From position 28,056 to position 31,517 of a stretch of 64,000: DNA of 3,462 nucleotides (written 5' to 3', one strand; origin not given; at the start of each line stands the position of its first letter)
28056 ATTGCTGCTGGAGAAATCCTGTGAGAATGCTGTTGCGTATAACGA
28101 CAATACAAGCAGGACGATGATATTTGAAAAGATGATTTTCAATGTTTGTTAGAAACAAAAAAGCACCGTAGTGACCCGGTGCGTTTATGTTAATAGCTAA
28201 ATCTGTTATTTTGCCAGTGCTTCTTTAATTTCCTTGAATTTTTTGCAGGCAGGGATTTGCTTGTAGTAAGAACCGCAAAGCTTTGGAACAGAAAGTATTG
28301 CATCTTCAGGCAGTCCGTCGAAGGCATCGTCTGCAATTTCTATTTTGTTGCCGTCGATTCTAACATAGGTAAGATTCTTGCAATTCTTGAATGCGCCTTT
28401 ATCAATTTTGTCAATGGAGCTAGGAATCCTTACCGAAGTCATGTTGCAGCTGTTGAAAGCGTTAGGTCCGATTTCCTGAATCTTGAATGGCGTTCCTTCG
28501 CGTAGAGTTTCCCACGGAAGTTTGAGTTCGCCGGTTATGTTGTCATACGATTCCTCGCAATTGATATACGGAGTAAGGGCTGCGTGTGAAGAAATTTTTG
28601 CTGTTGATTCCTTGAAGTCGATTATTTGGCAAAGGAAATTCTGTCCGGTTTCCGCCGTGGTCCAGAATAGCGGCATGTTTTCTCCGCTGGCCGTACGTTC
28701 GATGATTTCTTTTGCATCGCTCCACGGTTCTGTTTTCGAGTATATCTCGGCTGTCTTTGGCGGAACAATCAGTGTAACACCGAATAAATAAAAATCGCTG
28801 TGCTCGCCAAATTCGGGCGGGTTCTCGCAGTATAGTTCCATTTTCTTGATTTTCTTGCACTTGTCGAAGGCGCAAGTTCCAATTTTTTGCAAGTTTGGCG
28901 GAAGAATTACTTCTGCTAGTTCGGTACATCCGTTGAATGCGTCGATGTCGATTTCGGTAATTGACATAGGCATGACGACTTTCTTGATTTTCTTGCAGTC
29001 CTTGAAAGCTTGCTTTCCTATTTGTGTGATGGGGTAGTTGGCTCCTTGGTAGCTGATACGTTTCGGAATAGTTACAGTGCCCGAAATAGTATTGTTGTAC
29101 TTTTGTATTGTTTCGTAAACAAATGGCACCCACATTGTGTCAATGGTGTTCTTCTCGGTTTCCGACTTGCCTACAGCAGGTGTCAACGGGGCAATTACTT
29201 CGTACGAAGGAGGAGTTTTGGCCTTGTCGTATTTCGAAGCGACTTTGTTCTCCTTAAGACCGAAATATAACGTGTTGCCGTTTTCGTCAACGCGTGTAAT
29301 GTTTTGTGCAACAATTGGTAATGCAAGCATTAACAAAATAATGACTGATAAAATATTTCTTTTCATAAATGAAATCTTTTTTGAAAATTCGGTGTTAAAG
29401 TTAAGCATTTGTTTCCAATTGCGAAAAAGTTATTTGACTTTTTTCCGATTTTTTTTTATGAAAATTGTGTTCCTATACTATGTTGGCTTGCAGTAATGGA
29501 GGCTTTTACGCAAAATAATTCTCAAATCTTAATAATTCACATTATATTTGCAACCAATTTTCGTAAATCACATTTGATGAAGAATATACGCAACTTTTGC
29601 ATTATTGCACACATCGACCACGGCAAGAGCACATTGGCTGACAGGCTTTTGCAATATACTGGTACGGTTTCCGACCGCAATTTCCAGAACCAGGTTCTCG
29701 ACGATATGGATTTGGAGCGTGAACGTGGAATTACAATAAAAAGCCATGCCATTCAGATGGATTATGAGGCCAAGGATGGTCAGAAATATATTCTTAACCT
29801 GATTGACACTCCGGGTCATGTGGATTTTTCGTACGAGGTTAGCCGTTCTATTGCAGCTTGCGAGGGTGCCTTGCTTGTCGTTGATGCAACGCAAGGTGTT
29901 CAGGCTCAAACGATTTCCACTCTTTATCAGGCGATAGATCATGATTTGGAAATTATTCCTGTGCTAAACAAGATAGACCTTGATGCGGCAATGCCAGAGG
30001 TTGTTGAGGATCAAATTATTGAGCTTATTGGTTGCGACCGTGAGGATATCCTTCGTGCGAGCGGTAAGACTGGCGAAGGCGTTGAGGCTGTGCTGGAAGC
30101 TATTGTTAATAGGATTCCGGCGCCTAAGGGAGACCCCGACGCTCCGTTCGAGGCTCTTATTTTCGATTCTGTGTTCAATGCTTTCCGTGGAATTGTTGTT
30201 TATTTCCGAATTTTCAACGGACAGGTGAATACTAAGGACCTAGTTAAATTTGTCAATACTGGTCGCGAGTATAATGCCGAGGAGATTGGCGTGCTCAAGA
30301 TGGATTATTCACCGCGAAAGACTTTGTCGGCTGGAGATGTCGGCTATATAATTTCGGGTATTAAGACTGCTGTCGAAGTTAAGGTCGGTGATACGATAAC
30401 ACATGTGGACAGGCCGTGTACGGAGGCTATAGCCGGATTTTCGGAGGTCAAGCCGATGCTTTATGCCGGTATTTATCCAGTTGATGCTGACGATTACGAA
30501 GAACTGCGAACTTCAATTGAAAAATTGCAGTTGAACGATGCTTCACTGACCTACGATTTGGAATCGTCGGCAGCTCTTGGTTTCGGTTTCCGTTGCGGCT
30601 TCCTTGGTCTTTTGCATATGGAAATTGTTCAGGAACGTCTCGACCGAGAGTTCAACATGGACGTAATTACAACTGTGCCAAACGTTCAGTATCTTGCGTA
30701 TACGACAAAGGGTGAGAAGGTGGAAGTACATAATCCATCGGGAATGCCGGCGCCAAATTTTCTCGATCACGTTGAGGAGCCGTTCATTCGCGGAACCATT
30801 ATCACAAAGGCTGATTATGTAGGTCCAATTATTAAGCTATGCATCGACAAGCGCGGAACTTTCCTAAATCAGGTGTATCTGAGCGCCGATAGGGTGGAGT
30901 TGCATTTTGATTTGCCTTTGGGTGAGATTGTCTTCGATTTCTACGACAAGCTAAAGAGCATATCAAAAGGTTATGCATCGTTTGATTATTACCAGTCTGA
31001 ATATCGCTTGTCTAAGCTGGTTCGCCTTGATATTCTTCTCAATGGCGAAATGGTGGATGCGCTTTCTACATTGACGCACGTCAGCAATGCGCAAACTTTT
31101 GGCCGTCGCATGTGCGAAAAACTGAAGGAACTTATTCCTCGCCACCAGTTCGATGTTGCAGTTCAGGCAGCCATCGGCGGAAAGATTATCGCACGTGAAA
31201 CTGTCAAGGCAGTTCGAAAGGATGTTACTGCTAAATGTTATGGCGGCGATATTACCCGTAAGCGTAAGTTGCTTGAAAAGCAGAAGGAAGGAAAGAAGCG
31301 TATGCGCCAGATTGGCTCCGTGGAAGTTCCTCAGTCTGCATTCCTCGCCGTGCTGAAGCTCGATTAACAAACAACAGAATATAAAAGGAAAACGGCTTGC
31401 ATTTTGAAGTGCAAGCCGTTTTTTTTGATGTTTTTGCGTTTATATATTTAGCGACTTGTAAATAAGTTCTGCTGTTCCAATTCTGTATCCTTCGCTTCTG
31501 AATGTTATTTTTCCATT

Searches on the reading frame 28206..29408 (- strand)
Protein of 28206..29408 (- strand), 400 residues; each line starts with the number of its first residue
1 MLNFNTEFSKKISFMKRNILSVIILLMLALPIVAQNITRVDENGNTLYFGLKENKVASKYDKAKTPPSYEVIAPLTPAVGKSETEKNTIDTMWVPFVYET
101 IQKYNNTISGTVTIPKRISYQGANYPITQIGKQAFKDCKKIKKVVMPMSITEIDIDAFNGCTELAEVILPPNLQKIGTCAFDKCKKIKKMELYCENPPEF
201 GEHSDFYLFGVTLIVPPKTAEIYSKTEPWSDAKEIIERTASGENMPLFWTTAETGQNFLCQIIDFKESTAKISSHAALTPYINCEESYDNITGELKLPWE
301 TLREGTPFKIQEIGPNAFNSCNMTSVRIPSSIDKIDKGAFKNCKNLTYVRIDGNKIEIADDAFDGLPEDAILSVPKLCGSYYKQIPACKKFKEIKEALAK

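Call 74: search_protein_families(library=pfam, proteins=[window:28206-29408:-], max_evalue=0.001)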
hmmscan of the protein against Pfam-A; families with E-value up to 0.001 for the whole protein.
window:28206-29408:- (400 aa): 2 families
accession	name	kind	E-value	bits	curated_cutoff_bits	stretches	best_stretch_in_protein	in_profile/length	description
PF13306.12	LRR_5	-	1.3e-30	106.3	27.7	2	128-192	1-63/127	BspA type Leucine rich repeat region (6 copies)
PF13855.12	LRR_8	-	6.3e-08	32.7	27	1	331-367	12-49/61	Leucine rich repeat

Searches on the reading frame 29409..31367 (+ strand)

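Call 74: search_protein_families(library=pfam, proteins=[window:29409-31367:+], max_evalue=0.001)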
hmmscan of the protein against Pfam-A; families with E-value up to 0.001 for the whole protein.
window:29409-31367:+ (652 aa): 7 families
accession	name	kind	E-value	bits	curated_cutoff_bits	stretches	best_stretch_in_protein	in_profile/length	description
PF00009.33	GTP_EFTU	-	4.1e-56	190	26.5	1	58-237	1-187/188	Elongation factor Tu GTP binding domain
PF06421.17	LepA_C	-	8.9e-51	171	29.7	1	544-650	1-107/107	GTP-binding protein LepA C-terminus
PF00679.30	EFG_C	-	4.4e-17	62.3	27.9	1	455-541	2-87/89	Elongation factor G C-terminus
PF03144.31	GTP_EFTU_D2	-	2.2e-09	38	30.3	1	261-331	1-73/73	Elongation factor Tu domain 2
PF14492.12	EFG_III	-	2.9e-05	24.5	27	1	348-421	3-73/75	Elongation Factor G, domain III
PF00071.28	Ras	-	5.5e-05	23.3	21.6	1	109-236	31-160/162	Ras family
PF01926.29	MMR_HSR1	-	6e-05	23.6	21.9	1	69-188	8-113/113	50S ribosome-binding GTPase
